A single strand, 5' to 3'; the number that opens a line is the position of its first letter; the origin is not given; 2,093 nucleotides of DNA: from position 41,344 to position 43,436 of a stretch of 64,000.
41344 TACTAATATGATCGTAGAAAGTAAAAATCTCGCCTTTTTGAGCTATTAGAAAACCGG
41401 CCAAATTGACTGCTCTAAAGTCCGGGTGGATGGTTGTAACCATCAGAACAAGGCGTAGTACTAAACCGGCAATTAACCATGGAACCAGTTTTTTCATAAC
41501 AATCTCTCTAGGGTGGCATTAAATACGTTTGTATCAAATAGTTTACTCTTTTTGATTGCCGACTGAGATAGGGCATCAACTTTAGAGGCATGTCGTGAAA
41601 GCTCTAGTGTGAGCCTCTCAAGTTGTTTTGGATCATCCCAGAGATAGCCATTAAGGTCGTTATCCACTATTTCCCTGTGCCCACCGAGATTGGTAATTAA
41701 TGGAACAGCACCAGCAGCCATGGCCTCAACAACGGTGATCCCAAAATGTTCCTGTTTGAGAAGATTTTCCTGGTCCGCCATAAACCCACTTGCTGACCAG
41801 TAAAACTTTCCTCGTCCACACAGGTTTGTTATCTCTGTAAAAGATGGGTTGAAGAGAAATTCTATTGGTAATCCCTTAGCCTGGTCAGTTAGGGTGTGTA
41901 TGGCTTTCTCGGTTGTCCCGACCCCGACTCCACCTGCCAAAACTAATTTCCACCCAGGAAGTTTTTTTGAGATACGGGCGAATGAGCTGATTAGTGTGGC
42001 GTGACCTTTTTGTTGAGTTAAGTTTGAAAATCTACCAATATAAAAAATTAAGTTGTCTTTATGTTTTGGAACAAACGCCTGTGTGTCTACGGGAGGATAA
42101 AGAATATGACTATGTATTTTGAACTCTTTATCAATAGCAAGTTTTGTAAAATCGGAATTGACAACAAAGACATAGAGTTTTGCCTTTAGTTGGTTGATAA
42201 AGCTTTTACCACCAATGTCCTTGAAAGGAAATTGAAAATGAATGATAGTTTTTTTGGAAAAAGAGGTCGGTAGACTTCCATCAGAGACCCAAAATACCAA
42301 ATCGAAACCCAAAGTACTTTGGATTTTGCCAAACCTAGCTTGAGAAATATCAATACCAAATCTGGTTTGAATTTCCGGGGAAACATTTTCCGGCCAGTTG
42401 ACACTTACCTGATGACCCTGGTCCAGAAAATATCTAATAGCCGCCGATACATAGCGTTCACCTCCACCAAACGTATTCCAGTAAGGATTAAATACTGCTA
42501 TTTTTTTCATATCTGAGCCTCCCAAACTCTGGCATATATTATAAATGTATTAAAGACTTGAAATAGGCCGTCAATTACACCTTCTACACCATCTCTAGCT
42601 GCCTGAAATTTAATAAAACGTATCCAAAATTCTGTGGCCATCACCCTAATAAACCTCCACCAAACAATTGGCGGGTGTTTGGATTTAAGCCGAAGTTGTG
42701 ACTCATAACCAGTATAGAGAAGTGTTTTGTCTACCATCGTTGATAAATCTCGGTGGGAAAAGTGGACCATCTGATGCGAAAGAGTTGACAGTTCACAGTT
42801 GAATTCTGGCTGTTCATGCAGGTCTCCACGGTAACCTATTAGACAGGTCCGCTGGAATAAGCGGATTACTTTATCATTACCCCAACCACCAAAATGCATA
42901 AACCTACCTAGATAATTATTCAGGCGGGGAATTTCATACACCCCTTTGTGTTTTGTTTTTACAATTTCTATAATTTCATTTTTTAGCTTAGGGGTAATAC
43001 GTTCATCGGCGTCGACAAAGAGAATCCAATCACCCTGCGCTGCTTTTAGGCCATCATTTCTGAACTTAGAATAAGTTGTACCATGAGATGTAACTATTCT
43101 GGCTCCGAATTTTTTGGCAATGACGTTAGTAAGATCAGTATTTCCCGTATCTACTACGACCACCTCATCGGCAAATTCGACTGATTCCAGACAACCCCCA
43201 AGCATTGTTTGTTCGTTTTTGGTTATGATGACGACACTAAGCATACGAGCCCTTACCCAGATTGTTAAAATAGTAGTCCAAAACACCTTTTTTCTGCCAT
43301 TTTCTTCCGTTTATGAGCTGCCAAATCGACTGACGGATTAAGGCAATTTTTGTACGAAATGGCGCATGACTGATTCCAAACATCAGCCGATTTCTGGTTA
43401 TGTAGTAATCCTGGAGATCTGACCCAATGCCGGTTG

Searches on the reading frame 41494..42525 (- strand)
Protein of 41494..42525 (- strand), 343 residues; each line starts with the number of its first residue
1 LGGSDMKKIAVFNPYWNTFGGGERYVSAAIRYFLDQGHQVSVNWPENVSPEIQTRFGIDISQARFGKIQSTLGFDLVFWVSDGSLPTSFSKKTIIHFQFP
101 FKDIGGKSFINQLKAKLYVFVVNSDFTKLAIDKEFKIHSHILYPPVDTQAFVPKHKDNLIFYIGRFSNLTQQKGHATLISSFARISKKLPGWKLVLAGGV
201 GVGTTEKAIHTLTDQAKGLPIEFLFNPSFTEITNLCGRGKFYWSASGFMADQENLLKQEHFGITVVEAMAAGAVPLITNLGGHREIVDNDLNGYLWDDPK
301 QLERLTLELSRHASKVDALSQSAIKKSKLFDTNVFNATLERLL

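Call 16: search_protein_families(library=pfam, proteins=[window:41494-42525:-], max_evalue=0.001)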
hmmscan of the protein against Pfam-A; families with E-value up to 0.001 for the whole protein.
window:41494-42525:- (343 aa): 2 families
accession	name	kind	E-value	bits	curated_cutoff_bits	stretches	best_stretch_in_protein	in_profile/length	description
PF00534.26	Glycos_transf_1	-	2e-19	70.2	26.4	1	152-315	10-161/172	Glycosyl transferases group 1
PF13692.12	Glyco_trans_1_4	-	1.5e-13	51.7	27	1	159-309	3-139/142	Glycosyl transferases group 1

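Call 40: search_protein_families(library=ncbifam, proteins=[window:41494-42525:-], max_evalue=0.01)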
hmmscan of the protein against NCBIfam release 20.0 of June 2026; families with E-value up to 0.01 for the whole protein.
window:41494-42525:- (343 aa): 17 families
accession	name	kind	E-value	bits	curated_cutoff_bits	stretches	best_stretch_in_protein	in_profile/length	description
TIGR03999.1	thiol_BshA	equivalog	4e-09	35.9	273.7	1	166-333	205-360/375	N-acetyl-alpha-D-glucosaminyl L-malate synthase BshA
NF007396.0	PRK09922.1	equivalog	2.4e-07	30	385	1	258-335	269-348/361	lipopolysaccharide 1,6-galactosyltransferase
NF041876.1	EPS_EpsE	equivalog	2.9e-07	30.1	400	1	169-323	223-372/389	exopolysaccharide biosynthesis GT4 family glycosyltransferase EpsE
TIGR04063.1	stp3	hypoth_equivalog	5.7e-07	28.8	442.05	1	266-323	312-371/397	TIGR04063 family PEP-CTERM/XrtA system glycosyltransferase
NF038229.1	Glyco4_Geo_Pelo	equivalog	7.2e-07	28.5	400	1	261-323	250-312/338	GPMC system family 4 glycosyltransferase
NF012028.0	PRK15484.1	subfamily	9e-07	28.3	618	1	155-331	191-360/380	lipopolysaccharide N-acetylglucosaminyltransferase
TIGR02470.1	sucr_synth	equivalog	3.9e-06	25.3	810.4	1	259-317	654-711/784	sucrose synthase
TIGR04047.1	MSMEG_0565_glyc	hypoth_equivalog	8e-06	25.2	259.85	1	169-315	202-341/373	MSMEG_0565 family glycosyltransferase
TIGR03088.1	stp2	hypoth_equivalog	6.9e-05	22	409.05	1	257-315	281-338/374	TIGR03088 family PEP-CTERM/XrtA system glycosyltransferase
TIGR02472.1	sucr_P_syn_N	equivalog_domain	0.00028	19.8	576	1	258-314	350-405/439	sucrose-phosphate synthase, putative, glycosyltransferase domain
TIGR04157.1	glyco_rSAM_CFB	subfamily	0.00047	19.3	400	1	151-199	221-266/406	TIGR04157 family glycosyltransferase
NF038298.1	EPS_HpsO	equivalog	0.00074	18.4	575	1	153-320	197-360/388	hormogonium polysaccharide biosynthesis glycosyltransferase HpsO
TIGR03449.1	mycothiol_MshA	equivalog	0.0015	17.5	462.5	1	156-331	219-388/406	D-inositol-3-phosphate glycosyltransferase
TIGR02095.1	glgA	subfamily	0.0016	17.2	328.45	0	156-289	293-409/477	glycogen/starch synthase, ADP-glucose type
TIGR02149.1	glgA_Coryne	subfamily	0.0048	16.1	302.4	0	170-300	214-335/391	glycogen synthase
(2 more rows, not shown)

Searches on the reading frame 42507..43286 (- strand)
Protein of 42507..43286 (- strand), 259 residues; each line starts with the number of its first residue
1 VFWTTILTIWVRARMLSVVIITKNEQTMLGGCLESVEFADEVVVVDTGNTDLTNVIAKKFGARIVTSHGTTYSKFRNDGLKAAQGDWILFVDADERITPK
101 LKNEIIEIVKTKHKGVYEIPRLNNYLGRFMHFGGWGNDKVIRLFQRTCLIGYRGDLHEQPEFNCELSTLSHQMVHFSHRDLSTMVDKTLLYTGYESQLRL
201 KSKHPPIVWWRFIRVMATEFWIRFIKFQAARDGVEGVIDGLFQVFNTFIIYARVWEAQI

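Call 16: search_protein_families(library=pfam, proteins=[window:42507-43286:-], max_evalue=0.001)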
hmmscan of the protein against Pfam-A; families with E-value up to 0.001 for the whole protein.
window:42507-43286:- (259 aa): 4 families
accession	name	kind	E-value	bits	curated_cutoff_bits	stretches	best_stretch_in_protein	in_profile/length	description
PF00535.33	Glycos_transf_2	-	1.3e-18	68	23.3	1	17-115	1-110/168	Glycosyl transferase family 2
PF13641.12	Glyco_tranf_2_3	-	4.3e-05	24.1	27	1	16-116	3-119/230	Glycosyltransferase like family 2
PF13704.12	Glyco_tranf_2_4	-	0.00031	21.6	27.5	1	24-96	2-83/98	Glycosyl transferase family 2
PF10111.15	Glyco_tranf_2_2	-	0.00048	20.1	27.3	1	40-112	30-109/276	Glycosyltransferase like family 2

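Call 40: search_protein_families(library=ncbifam, proteins=[window:42507-43286:-], max_evalue=0.01)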
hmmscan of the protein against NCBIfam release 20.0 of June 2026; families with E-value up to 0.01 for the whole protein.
window:42507-43286:- (259 aa): 11 families
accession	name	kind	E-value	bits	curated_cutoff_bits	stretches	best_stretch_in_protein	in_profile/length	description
TIGR04283.1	glyco_like_mftF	equivalog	5.2e-13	49.1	182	1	16-115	1-105/221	TIGR04283 family arsenosugar biosynthesis glycosyltransferase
NF007482.0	PRK10073.1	equivalog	1.8e-12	46.9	423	1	14-113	6-114/334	glycosyltransferase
NF010496.0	PRK13915.1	equivalog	1.2e-08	34.4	262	1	13-103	30-136/307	glucosyl-3-phosphoglycerate synthase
TIGR04182.1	glyco_TIGR04182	equivalog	2.3e-08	33.8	325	1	17-110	3-98/293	S-layer glycoprotein N-glycosyltransferase AglJ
TIGR04195.1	S_glycosyl_SunS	equivalog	2.1e-07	30.1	350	1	18-160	61-202/421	SunS family peptide S-glycosyltransferase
NF041875.1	EPS_EpsD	equivalog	2.8e-07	30.3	370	1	16-110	1-105/325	exopolysaccharide biosynthesis glycosyltransferase EpsD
TIGR03965.1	mycofact_glyco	equivalog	9.2e-07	28.1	280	1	14-97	74-167/467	mycofactocin biosynthesis glycosyltransferase MftF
NF050050.1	ProtGlycPglI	equivalog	3.6e-05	23.3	500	1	15-111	3-110/306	GalNAc(5)-diNAcBac-PP-undecaprenol beta-1,3-glucosyltransferase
NF041391.1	DPhHxTase_Halo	equivalog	0.00049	19.2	375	1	33-96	14-80/213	dolichyl-phosphate hexose transferase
NF050819.1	PolSacchBiosHfsG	equivalog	0.001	18.3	500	1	10-95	7-102/302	polysaccharide biosynthesis protein HfsG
NF047683.1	TeichurnBiosyTuaG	equivalog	0.0085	15.8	400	0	16-113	8-115/252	teichuronic acid biosynthesis protein TuaG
